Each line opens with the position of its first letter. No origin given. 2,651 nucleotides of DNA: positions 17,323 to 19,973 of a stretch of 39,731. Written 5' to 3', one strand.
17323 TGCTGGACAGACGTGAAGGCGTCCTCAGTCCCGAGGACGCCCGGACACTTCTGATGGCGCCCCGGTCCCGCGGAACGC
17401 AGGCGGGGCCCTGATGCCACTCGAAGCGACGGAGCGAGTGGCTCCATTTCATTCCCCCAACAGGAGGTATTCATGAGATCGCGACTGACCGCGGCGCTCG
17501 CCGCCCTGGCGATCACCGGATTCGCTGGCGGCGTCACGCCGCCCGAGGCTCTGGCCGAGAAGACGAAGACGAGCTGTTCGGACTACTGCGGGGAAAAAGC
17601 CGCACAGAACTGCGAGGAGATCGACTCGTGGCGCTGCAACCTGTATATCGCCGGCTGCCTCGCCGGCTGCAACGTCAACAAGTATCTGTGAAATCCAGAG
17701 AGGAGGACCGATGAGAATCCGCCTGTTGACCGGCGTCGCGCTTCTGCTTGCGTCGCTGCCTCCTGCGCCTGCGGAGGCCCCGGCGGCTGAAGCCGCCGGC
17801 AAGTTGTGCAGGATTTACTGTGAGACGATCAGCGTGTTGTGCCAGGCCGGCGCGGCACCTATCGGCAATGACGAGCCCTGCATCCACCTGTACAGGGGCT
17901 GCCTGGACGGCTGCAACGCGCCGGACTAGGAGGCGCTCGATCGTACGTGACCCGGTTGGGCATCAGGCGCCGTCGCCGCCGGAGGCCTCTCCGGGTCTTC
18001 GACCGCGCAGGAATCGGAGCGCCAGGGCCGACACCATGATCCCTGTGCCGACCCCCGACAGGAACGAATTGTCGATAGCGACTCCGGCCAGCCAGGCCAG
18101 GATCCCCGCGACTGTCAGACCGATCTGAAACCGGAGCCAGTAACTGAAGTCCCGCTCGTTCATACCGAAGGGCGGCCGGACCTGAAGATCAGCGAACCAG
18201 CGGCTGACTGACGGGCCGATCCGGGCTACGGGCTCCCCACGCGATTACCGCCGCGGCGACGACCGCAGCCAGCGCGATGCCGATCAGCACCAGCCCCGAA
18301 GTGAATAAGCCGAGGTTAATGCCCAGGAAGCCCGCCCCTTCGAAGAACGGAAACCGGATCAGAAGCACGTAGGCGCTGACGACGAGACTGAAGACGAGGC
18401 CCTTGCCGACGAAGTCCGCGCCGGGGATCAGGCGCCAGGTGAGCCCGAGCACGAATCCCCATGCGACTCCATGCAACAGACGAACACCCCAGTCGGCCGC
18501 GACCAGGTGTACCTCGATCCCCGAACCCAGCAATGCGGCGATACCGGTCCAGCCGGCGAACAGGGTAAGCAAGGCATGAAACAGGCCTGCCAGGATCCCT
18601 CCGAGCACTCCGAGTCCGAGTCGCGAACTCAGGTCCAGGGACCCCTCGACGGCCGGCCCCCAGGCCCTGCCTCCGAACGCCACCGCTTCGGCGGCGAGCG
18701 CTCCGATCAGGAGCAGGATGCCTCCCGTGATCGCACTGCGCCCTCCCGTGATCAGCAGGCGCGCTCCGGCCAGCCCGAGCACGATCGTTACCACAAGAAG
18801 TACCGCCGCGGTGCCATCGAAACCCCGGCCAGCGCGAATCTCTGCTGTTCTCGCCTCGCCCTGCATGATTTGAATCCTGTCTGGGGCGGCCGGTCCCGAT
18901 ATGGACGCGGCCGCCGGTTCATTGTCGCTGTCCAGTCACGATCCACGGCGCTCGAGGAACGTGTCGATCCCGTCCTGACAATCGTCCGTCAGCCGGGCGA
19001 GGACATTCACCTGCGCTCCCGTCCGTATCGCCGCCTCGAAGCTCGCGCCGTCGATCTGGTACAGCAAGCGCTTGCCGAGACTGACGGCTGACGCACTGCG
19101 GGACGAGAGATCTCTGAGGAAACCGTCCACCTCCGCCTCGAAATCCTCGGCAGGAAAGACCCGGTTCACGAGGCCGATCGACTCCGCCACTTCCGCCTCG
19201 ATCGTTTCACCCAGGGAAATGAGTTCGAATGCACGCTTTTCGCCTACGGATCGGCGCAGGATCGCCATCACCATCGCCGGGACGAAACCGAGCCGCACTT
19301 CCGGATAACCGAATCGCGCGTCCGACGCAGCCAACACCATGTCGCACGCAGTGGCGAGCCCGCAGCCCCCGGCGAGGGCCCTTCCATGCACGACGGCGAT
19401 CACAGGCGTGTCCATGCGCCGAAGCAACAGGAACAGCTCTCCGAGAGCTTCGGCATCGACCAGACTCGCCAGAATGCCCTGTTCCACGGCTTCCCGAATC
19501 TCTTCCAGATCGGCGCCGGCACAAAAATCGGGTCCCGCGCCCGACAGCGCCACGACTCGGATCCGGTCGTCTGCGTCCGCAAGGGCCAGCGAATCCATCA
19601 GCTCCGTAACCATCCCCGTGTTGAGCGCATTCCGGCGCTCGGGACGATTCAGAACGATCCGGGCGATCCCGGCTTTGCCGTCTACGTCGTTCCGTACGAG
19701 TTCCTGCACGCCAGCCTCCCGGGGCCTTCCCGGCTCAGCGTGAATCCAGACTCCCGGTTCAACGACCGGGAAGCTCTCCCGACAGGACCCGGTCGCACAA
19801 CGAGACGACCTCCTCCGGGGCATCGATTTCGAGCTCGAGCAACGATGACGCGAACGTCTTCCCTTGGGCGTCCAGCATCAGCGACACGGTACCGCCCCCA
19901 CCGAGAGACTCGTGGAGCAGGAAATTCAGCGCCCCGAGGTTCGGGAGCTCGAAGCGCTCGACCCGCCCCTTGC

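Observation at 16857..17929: Operon of a membrane-anchored CxxC thioredoxin-fold protein and two tandem paralogous signal-peptide 6-Cys mini-proteins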

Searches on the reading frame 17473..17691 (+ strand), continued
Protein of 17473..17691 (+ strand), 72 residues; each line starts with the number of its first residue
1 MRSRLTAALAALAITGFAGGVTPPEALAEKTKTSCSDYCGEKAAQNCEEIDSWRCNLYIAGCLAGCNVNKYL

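Call 57: find_homologous_proteins(query=A7, max_evalue=0.01)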
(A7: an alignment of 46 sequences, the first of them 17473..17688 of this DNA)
Query A7 (46 sequences) (72 aa, profile of the alignment): 59 proteins with E <= 0.01 among 8000 candidates.
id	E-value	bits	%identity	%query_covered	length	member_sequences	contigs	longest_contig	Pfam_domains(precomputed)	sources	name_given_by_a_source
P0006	3.6e-22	96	90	100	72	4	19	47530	-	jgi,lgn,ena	jgi:hypothetical protein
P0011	3.9e-22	96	81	100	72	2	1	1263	-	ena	-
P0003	5.7e-22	96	92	100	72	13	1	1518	-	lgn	-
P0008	7.0e-22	95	86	100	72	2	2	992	-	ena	-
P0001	7.4e-22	95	94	100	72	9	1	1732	-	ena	-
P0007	1.3e-21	94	89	100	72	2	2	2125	-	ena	-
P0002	1.4e-21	94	93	100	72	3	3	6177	-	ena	-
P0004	2.1e-21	94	92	100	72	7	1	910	-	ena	-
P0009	2.5e-21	94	88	100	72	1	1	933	-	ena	-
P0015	2.9e-21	93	79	79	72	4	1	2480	-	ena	-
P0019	2.1e-20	91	81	79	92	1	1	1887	-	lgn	-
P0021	6.4e-20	89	74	100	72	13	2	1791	-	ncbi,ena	-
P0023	1.1e-19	88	75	100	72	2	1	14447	-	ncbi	-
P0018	1.4e-19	88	79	100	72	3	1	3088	-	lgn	-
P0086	2.5e-19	87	54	97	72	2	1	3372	-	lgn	-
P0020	2.7e-18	84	76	100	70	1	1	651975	-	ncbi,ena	-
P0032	6.0e-15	73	63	82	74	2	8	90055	-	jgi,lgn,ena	jgi:hypothetical protein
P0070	8.5e-14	69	30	92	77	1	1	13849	-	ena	-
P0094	1.6e-11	62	35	49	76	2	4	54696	-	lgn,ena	-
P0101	2.2e-10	58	26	96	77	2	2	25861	-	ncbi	-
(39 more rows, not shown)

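Call 58: find_encoding_contigs(protein=P0070, flank=6000, max_places=2)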
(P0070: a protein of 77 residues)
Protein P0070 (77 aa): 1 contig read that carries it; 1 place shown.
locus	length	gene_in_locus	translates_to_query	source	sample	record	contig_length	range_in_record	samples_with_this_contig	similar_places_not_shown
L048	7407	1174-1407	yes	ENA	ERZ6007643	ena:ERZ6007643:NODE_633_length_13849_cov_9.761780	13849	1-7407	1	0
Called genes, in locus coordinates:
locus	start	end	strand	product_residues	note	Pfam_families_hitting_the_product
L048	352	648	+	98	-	-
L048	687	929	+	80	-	-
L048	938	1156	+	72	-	-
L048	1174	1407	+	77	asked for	-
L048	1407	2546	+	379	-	-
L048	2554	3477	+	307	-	PF00005:ABC_tran, PF13304:AAA_21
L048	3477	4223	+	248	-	-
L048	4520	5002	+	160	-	PF01475:FUR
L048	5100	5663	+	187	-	-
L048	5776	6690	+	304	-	PF01619:Pro_dh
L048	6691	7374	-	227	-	PF21948:LplA-B_cat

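Call 59: find_encoding_contigs(protein=P0094, flank=6000, max_places=2)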
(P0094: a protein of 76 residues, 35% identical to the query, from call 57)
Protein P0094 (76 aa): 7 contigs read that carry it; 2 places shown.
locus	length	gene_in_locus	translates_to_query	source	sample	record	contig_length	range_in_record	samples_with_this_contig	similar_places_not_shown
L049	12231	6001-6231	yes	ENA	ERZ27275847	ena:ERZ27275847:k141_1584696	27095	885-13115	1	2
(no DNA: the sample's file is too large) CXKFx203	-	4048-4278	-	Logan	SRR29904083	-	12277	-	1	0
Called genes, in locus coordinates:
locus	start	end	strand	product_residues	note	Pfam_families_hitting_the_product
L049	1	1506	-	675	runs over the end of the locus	PF20091:Abhydrolase_10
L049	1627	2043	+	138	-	PF10861:DUF2784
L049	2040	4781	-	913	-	PF06452:CBM9_1, PF19313:DUF5916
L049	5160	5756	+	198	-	-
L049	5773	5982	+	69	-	-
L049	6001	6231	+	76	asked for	-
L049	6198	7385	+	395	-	-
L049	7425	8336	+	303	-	PF00005:ABC_tran, PF13304:AAA_21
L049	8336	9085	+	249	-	-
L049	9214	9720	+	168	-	PF01475:FUR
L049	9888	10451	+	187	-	PF00156:Pribosyltran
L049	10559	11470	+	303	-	PF01619:Pro_dh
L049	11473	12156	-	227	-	PF21948:LplA-B_cat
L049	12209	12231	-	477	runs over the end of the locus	PF01134:GIDA (faint), PF01262:AlaDh_PNT_C (faint), PF03486:HI0933_like (faint), PF07992:Pyr_redox_2, PF12831:FAD_oxidored (weak), PF13738:Pyr_redox_3, PF00070:Pyr_redox, PF02852:Pyr_redox_dim, +2 more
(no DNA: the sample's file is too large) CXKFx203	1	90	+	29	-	?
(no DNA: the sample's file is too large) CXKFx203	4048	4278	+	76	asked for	-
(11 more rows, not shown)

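Call 60: find_encoding_contigs(protein=P0101, flank=6000, max_places=2)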
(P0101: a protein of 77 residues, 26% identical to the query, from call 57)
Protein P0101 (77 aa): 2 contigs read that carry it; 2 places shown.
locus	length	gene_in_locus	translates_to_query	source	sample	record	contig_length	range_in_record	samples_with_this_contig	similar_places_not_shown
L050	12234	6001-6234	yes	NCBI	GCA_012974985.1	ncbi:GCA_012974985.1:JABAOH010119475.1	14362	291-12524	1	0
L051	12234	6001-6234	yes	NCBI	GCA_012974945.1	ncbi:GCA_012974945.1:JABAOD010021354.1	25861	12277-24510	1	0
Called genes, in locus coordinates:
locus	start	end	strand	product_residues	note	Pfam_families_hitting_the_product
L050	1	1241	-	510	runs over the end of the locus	?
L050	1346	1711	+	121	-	-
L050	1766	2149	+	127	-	PF10861:DUF2784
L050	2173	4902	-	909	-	PF06452:CBM9_1, PF19313:DUF5916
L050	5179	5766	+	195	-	-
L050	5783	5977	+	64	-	-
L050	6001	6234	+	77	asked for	-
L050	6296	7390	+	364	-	-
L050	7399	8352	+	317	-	PF00005:ABC_tran, PF13304:AAA_21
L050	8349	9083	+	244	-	-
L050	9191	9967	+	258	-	-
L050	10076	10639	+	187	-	PF00156:Pribosyltran (weak)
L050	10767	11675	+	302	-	PF01619:Pro_dh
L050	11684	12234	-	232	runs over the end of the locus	PF21948:LplA-B_cat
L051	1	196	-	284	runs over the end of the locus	-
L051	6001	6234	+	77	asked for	-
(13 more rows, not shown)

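Call 66: search_solved_structures(query=A9, max_evalue=1)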
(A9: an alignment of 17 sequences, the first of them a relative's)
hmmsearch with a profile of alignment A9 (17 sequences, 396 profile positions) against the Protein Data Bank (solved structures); distinct sequences matched with E-value up to 1: 39.
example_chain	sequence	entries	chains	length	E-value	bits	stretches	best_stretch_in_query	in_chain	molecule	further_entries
6d69_A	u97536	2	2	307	1.7e-21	79.8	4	63-135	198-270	NHL Repeat Region of D. melanogaster Thin | Thin, isoform D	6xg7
8j72_A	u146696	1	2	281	2.9e-21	79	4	56-122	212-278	E3 ubiquitin-protein ligase TRIM71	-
7qrx_A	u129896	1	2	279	8.7e-21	77.4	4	56-124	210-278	E3 ubiquitin-protein ligase TRIM71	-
9jur_A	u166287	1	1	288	1.1e-20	77.1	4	56-124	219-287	E3 ubiquitin-protein ligase TRIM71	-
6fpt_A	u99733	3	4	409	2.4e-19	72.7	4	56-132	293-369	E3 ubiquitin-protein ligase TRIM71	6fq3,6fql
7b2r_A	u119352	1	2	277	1.9e-16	63.1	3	52-135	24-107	Tripartite motif-containing protein 2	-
7b96_A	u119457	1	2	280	1.9e-16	63.1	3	52-135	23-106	Isoform 2 of Tripartite motif-containing protein 2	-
7qrv_A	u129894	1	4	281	2e-16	63.1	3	52-135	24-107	Tripartite motif-containing protein 2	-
7qrw_A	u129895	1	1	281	5e-16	61.8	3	66-138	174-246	Isoform 4 of Tripartite motif-containing protein 3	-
6rej_A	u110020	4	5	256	2.1e-07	33.3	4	50-166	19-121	Pizza6-SH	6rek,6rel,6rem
3ww9_A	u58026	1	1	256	4.8e-07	32.2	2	55-167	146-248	pizza6 protein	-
6f0s_A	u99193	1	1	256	5.4e-07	32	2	50-165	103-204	Pizza6-SYW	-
7zqg_A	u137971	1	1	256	7.1e-07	31.6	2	55-165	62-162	Pizza6-KSH-TSH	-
7zcj_A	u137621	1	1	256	9.5e-07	31.2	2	55-165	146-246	Pizza6-TNH-TSH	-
6ren_A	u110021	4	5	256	1.6e-06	30.5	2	48-167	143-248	3fPizza6-SH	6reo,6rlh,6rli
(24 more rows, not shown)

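Call 67: search_protein_families(library=pfam, alignment_id=A9, max_evalue=0.01)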
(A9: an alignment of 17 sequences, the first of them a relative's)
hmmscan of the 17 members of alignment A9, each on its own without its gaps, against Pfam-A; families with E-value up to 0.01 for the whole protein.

A. member 1, L001:2659-3861:- (400 aa): 0 families

B. families by the number of members that match (of 17 scanned): 2 families
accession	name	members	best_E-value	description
PF17170.10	DUF5128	8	3.4e-05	6-bladed beta-propeller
PF08450.18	SGL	4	0.00011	SMP-30/Gluconolactonase/LRE-like region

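Call 75: find_encoding_contigs(protein=P0074, flank=5000, max_places=2)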
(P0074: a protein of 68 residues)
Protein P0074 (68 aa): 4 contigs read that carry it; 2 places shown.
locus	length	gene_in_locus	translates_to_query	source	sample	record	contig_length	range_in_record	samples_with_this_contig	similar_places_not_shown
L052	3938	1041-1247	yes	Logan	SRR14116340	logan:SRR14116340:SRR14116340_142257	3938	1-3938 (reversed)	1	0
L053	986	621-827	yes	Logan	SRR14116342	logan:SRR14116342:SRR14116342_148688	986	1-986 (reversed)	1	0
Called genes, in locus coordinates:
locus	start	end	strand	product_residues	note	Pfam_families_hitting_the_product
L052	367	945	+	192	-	PF08534:Redoxin (weak), PF00578:AhpC-TSA, PF13098:Thioredoxin_2 (faint)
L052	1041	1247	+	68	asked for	-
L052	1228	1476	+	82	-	-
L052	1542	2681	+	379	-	-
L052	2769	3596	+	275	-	PF00481:PP2C (weak), PF13672:PP2C_2, PF07228:SpoIIE (weak)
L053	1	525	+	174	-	?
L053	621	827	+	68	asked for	-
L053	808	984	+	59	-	?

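Call 76: find_encoding_contigs(protein=P0069, flank=5000, max_places=2)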
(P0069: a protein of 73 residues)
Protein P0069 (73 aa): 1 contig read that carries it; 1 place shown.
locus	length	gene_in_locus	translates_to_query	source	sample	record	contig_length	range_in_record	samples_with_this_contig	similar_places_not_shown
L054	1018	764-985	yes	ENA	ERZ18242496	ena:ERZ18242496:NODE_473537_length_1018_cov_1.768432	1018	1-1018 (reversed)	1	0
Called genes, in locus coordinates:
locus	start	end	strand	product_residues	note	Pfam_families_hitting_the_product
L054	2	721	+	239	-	?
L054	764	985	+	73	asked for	-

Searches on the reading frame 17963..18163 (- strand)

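Call 3: search_protein_families(library=pfam, proteins=[window:17963-18163:-], max_evalue=1)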
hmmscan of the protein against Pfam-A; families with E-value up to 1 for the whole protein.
window:17963-18163:- (66 aa): 2 families
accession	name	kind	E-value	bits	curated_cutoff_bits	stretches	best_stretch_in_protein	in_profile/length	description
PF02656.20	DUF202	-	0.011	16.6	23.4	1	2-49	6-54/68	Domain of unknown function (DUF202)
PF11239.13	DUF3040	-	0.029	15.1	24.7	1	12-47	47-82/84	Protein of unknown function (DUF3040)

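Call 4: search_protein_families(library=ncbifam, proteins=[window:17963-18163:-], max_evalue=1)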
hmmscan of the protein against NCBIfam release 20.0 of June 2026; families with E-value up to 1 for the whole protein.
window:17963-18163:- (66 aa): 1 family
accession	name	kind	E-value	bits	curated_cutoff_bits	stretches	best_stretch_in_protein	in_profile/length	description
NF058603.1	SCO2097_fam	equivalog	0.002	18.5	110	1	15-61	47-93/129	SCO2097 family morphological protein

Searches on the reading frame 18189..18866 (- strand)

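Call 3: search_protein_families(library=pfam, proteins=[window:18189-18866:-], max_evalue=1)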
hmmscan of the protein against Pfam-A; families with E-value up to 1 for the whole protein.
window:18189-18866:- (225 aa): 0 families

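Call 4: search_protein_families(library=ncbifam, proteins=[window:18189-18866:-], max_evalue=1)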
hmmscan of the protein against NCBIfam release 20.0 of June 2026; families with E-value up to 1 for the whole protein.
window:18189-18866:- (225 aa): 1 family
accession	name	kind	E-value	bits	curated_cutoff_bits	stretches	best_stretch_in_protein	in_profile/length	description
NF008282.0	PRK11060.1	equivalog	0.36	11.2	205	1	119-198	39-111/162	rod shape-determining protein MreD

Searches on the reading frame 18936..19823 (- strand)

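Call 3: search_protein_families(library=pfam, proteins=[window:18936-19823:-], max_evalue=1)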
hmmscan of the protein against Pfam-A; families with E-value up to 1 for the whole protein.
window:18936-19823:- (295 aa): 2 families
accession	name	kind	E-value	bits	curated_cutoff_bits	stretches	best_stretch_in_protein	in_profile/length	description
PF00378.25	ECH_1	-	3.9e-50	171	27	1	50-293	3-244/251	Enoyl-CoA hydratase/isomerase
PF16113.10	ECH_2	-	1.6e-26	94.1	27.2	1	54-233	2-182/335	Enoyl-CoA hydratase/isomerase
